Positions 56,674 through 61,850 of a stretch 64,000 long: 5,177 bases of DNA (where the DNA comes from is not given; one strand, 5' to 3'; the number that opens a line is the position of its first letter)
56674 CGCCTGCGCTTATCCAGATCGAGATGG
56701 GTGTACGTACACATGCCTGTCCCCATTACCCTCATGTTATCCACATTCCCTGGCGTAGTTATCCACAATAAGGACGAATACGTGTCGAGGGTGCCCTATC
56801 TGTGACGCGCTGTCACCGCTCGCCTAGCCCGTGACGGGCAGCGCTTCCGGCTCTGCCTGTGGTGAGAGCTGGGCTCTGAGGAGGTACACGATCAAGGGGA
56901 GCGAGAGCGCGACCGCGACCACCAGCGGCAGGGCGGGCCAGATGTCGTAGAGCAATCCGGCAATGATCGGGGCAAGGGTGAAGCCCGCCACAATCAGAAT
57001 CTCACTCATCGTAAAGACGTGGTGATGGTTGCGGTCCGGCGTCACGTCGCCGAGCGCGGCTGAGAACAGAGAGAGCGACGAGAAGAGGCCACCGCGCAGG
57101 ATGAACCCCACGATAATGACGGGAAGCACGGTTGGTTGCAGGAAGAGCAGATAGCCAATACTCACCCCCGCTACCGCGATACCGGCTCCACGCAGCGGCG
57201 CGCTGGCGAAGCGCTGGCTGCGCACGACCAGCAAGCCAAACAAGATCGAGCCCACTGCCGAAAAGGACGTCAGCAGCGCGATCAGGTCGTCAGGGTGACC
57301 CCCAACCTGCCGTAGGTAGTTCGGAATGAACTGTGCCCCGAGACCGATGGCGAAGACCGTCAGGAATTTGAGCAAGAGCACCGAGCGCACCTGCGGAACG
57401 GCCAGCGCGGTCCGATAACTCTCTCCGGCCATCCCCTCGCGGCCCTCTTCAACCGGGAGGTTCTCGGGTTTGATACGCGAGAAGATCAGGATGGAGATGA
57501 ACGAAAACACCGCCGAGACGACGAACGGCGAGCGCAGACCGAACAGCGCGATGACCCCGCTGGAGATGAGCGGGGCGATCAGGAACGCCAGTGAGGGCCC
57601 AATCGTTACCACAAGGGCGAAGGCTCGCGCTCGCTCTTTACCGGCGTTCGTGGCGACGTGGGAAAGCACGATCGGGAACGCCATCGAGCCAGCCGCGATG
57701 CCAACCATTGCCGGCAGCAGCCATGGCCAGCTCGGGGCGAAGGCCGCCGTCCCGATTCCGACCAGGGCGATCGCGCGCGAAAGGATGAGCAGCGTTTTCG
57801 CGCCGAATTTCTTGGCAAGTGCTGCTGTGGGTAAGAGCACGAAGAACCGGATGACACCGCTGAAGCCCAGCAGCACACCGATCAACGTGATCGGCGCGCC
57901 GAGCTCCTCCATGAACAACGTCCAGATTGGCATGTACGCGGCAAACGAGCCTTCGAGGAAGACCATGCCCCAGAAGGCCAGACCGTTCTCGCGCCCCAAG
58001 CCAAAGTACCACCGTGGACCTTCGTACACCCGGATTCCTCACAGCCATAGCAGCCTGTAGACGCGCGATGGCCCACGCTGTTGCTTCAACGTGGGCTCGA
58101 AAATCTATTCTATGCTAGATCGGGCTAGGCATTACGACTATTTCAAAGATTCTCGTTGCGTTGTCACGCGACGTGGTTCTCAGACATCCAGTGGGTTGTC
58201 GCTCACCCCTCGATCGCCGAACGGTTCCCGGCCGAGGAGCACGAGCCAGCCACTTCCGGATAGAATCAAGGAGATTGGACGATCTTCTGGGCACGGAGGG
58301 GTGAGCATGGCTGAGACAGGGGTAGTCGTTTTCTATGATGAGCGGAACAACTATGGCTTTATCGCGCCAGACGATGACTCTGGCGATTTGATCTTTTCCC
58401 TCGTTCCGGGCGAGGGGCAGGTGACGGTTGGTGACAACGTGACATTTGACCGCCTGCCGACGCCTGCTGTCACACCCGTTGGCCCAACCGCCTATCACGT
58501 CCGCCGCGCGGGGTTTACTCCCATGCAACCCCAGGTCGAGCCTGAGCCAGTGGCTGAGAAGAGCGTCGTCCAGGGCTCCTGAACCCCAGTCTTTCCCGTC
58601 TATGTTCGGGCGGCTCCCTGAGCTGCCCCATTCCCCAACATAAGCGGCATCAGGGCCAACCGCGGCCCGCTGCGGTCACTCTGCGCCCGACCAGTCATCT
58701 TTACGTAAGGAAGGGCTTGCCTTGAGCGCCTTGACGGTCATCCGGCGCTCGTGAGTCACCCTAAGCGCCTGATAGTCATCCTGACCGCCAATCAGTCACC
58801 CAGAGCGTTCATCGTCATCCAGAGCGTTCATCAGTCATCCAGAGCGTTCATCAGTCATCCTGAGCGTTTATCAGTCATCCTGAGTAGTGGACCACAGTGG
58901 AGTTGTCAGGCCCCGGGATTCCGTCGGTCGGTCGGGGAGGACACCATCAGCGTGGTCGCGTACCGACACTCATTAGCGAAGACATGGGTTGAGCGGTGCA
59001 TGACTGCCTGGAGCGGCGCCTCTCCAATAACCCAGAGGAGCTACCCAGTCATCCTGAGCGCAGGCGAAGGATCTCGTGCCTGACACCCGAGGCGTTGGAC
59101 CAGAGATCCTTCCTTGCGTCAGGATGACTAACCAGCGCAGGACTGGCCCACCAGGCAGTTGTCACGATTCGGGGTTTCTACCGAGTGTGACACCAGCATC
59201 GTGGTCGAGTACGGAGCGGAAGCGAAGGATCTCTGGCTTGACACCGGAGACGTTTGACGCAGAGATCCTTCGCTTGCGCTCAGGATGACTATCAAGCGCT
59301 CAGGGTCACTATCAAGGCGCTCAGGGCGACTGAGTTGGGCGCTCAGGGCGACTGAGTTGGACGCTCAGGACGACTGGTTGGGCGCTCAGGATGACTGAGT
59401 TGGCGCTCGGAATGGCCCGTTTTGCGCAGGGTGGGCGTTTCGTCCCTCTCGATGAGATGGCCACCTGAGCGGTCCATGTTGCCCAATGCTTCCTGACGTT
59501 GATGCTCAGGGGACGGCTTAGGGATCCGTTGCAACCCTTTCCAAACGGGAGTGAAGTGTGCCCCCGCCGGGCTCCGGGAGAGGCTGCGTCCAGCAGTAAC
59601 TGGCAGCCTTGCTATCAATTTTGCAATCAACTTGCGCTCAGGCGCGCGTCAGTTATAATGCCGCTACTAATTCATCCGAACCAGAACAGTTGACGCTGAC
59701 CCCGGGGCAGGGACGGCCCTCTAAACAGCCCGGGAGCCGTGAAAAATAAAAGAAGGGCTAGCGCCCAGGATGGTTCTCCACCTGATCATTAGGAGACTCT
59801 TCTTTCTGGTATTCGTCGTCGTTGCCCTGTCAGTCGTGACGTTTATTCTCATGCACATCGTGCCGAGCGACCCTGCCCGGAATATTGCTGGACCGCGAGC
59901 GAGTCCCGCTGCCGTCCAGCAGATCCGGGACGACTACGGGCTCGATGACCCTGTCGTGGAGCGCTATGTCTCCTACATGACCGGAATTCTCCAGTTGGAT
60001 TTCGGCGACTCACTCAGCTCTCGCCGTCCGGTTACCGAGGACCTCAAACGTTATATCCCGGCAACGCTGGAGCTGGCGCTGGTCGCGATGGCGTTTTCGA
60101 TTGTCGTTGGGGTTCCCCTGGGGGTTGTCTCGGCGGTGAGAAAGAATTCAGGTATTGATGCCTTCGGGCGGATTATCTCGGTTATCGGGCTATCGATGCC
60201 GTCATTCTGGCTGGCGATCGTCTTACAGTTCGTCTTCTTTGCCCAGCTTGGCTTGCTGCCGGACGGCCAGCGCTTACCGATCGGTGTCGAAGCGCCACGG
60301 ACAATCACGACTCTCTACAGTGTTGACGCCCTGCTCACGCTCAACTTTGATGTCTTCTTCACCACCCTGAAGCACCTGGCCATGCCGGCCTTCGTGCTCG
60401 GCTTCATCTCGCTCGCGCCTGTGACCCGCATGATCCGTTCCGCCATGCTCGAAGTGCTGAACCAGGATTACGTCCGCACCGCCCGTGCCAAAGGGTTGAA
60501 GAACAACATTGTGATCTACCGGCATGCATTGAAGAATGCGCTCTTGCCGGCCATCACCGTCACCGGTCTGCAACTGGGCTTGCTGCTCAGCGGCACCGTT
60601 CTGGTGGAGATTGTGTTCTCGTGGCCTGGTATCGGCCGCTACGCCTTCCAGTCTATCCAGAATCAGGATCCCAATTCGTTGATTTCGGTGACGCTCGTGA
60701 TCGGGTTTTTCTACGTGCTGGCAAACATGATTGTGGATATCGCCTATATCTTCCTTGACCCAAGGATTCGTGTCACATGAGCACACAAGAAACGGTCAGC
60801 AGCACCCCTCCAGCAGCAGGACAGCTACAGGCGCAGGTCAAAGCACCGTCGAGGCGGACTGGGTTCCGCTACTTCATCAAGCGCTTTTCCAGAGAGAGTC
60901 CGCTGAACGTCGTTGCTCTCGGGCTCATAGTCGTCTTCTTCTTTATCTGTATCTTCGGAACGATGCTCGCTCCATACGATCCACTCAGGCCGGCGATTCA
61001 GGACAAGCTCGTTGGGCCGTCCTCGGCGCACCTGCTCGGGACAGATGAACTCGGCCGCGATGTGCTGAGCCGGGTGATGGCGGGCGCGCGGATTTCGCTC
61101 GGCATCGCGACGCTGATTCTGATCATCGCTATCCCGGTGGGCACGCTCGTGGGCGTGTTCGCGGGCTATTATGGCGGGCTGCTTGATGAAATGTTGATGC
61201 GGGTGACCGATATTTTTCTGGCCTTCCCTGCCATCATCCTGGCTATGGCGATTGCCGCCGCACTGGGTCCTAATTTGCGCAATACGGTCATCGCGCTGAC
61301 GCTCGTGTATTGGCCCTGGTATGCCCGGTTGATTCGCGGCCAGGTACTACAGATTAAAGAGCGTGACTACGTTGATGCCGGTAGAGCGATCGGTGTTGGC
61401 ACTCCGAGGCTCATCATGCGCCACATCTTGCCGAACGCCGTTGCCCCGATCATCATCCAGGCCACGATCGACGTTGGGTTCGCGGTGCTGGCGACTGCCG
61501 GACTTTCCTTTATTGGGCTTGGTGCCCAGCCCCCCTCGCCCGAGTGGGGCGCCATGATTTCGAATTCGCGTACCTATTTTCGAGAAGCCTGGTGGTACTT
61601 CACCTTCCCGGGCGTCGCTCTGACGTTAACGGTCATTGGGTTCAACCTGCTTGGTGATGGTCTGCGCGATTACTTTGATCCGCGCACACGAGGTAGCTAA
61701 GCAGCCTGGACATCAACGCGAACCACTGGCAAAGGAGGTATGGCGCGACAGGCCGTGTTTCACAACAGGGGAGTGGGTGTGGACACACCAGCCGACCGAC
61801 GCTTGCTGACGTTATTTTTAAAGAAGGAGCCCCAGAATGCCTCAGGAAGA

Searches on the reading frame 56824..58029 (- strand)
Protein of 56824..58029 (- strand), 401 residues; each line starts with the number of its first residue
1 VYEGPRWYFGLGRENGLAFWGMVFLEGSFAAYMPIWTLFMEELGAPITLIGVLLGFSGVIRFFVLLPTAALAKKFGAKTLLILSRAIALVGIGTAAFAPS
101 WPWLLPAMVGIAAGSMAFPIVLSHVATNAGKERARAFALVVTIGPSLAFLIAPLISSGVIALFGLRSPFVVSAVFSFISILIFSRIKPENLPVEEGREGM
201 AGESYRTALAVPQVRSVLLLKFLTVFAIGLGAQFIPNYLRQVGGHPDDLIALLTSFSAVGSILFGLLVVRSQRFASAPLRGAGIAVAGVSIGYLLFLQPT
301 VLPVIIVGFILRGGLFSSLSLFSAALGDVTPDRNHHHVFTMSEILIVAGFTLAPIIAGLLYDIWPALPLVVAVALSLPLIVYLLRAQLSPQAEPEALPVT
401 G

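Call 7: search_protein_families(library=pfam, proteins=[window:56824-58029:-])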
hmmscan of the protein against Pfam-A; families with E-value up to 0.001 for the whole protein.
window:56824-58029:- (401 aa): 2 families
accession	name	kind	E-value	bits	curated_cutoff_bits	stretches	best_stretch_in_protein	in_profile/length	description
PF07690.21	MFS_1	-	6.7e-26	91.5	33.4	2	20-318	3-314/347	Major Facilitator Superfamily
PF12832.13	MFS_1_like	-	0.00012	21.8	25.2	0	22-156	221-358/373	MFS_1 like family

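Call 8: search_protein_families(library=ncbifam, proteins=[window:56824-58029:-])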
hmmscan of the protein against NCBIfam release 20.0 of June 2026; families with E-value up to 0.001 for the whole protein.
window:56824-58029:- (401 aa): 10 families
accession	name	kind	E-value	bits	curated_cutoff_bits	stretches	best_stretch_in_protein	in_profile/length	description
NF045486.1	tet_MFS_30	exception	3.7e-17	62.6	730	2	48-190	41-182/392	tetracycline efflux MFS transporter Tet(30)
NF012195.0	tet_MFS_H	exception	6.5e-11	41.9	840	2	217-384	8-177/392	tetracycline efflux MFS transporter Tet(H)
NF012207.0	tet_MFS_H_J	exception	6.6e-11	41.8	700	2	217-385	8-178/392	Tet(H)/Tet(J) family tetracycline efflux MFS transporter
NF008346.0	PRK11128.1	equivalog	6.3e-10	38.7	259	1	28-382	19-374/383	3-phenylpropionate MFS transporter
NF012174.0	tet_MFS_A_B_C_D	equivalog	7.8e-10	38.1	475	2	216-382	6-174/382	Tet(A)/Tet(B)/Tet(C) family tetracycline efflux MFS transporter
TIGR00880.1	2_A_01_02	superfamily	6.7e-07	29.5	131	1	51-189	1-140/141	multidrug resistance protein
NF008654.0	PRK11652.1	equivalog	7.4e-07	28.4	479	1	70-220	66-217/397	multidrug efflux MFS transporter EmrD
NF012194.0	tet_MFS_J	exception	1.6e-06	27.4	870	1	18-124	212-322/398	tetracycline efflux MFS transporter Tet(J)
NF012187.0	tet_MFS_E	exception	0.00021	20.5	820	1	217-376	8-168/405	tetracycline efflux MFS transporter Tet(E)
NF012188.1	tet_MFS_Y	exception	0.00027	20.1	820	0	285-393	77-183/391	tetracycline efflux MFS transporter Tet(Y)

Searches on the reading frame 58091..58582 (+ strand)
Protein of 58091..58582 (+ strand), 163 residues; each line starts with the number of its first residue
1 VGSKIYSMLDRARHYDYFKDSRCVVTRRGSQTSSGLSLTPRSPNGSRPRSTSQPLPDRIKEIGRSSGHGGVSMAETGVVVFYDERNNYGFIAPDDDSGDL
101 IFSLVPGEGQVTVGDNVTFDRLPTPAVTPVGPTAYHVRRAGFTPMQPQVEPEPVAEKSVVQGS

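Call 7: search_protein_families(library=pfam, proteins=[window:58091-58582:+])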
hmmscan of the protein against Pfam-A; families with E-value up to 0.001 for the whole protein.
window:58091-58582:+ (163 aa): 1 family
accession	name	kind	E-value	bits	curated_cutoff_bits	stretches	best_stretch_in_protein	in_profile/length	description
PF00313.28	CSD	-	6.5e-05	23.2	27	1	76-138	2-64/66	'Cold-shock' DNA-binding domain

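Call 8: search_protein_families(library=ncbifam, proteins=[window:58091-58582:+])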
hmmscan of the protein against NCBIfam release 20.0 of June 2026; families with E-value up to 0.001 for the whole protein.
window:58091-58582:+ (163 aa): 0 families

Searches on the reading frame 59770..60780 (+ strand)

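Call 7: search_protein_families(library=pfam, proteins=[window:59770-60780:+])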
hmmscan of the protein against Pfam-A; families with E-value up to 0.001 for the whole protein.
window:59770-60780:+ (336 aa): 2 families
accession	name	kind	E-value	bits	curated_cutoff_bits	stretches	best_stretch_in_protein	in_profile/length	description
PF00528.27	BPD_transp_1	-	7.3e-42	143.6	26.4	1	114-334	1-183/184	Binding-protein-dependent transport system inner membrane component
PF19300.4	BPD_transp_1_N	-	1.5e-16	61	23.8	1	3-75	2-74/114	Binding-prot-dependent transport system membrane comp, N-term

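Call 8: search_protein_families(library=ncbifam, proteins=[window:59770-60780:+])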
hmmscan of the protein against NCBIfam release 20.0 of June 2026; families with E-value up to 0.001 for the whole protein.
window:59770-60780:+ (336 aa): 20 families
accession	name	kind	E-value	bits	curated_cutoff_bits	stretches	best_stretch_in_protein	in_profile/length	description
NF045470.1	Opp2B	equivalog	1.4e-91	306.9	350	2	197-334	163-300/300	nickel ABC transporter permease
TIGR02789.1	nickel_nikB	equivalog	1.8e-79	267.4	447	2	4-165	3-167/314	nickel ABC transporter permease subunit NikB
NF008161.0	PRK10914.1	equivalog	3.5e-77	259.8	590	1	3-334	2-336/339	dipeptide ABC transporter permease DppB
NF007677.0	PRK10352.1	equivalog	7.3e-76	255.2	433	2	198-335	171-308/314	nickel ABC transporter permease subunit NikB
NF045469.1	Opp1B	equivalog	8e-74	248.9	380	2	4-165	3-168/307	nickel/cobalt ABC transporter permease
NF011661.0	PRK15081.1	equivalog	1.2e-72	245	463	2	3-164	2-163/306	glutathione ABC transporter permease GsiC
NF045471.1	Opp3B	equivalog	1.1e-69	235.3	480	2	5-164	4-162/308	oligopeptide ABC transporter permease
NF045472.1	Opp4B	equivalog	3.7e-69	233.4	450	1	3-334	2-319/319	oligopeptide ABC transporter permease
NF007008.0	PRK09471.1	equivalog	1e-53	182.8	388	2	199-334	170-305/306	oligopeptide ABC transporter permease OppB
NF011690.0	PRK15110.1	equivalog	3.8e-53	181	432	1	6-326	5-306/321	putrescine export ABC transporter permease SapB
NF011712.0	PRK15133.1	subfamily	4.3e-37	127.9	445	1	45-334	82-360/364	microcin C ABC transporter permease YejB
NF043081.1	MMSYN1_0165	equivalog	3.8e-26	92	350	1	84-335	163-386/388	oligopeptide ABC transporter permease OppB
NF045474.1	Opp2C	equivalog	1e-09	38.4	300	2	209-289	108-184/236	nickel transporter permease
NF045476.1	Opp4C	equivalog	1.9e-09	37.2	350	1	202-289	139-222/278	oligopeptide ABC transporter permease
NF045473.1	Opp1C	equivalog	1.1e-07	31.6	350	1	212-289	139-212/267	nickel/cobalt ABC transporter permease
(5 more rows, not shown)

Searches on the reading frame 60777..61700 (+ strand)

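Call 7: search_protein_families(library=pfam, proteins=[window:60777-61700:+])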
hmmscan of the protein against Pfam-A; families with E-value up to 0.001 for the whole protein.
window:60777-61700:+ (307 aa): 2 families
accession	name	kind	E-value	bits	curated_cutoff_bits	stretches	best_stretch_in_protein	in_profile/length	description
PF00528.27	BPD_transp_1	-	4.7e-38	131.2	26.4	1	122-305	1-183/184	Binding-protein-dependent transport system inner membrane component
PF12911.12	OppC_N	-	6.8e-07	29.5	23.9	1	31-70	4-42/53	N-terminal TM domain of oligopeptide transport permease C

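Call 8: search_protein_families(library=ncbifam, proteins=[window:60777-61700:+])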
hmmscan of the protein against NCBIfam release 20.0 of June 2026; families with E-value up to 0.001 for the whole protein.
window:60777-61700:+ (307 aa): 27 families (the best 25 are shown)
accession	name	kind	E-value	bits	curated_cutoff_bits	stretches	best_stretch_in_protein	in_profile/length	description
NF007376.0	PRK09881.1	equivalog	5.8e-94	314.4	434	1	29-306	20-295/298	D,D-dipeptide ABC transporter permease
NF045474.1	Opp2C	equivalog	7.7e-94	313.7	300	1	66-301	1-236/236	nickel transporter permease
TIGR02790.1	nickel_nikC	equivalog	1.5e-93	313.1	358.45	1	45-301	2-258/258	nickel ABC transporter permease subunit NikC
NF045476.1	Opp4C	equivalog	4.2e-87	291.9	350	1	31-303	4-278/278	oligopeptide ABC transporter permease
NF045473.1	Opp1C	equivalog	1.7e-85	286.7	350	1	42-303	5-266/267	nickel/cobalt ABC transporter permease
NF007738.0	PRK10417.1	equivalog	4.4e-84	282.3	335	1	45-304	12-271/277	nickel ABC transporter permease subunit NikC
NF008160.0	PRK10913.1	equivalog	1.3e-82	277.6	483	1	20-304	9-298/300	dipeptide ABC transporter permease DppC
NF011662.0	PRK15082.1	equivalog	2.8e-82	276.5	484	1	16-304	12-300/303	glutathione ABC transporter permease GsiD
NF047573.1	opine_perm_CntC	exception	4.5e-65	219.7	440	1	43-303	10-270/271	staphylopine uptake ABC transporter permease subunit CntC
NF045475.1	Opp3C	equivalog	5.9e-58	196.5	450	1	83-305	106-328/328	oligopeptide ABC transporter permease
NF011935.0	PRK15406.1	equivalog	2e-52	178.8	433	1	45-305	40-302/302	oligopeptide ABC transporter permease OppC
NF011691.0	PRK15111.1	equivalog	7.6e-51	173.4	379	1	30-298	16-289/296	putrescine export ABC transporter permease SapC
NF043080.1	MMSYN1_0166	equivalog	2.1e-40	138.6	370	1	40-304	36-305/307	oligopeptide ABC transporter permease OppC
NF011596.0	PRK15021.1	subfamily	5.2e-29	101.3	439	1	80-303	116-338/341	microcin C ABC transporter permease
NF045470.1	Opp2B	equivalog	1.3e-11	44.2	350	1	94-235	81-237/300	nickel ABC transporter permease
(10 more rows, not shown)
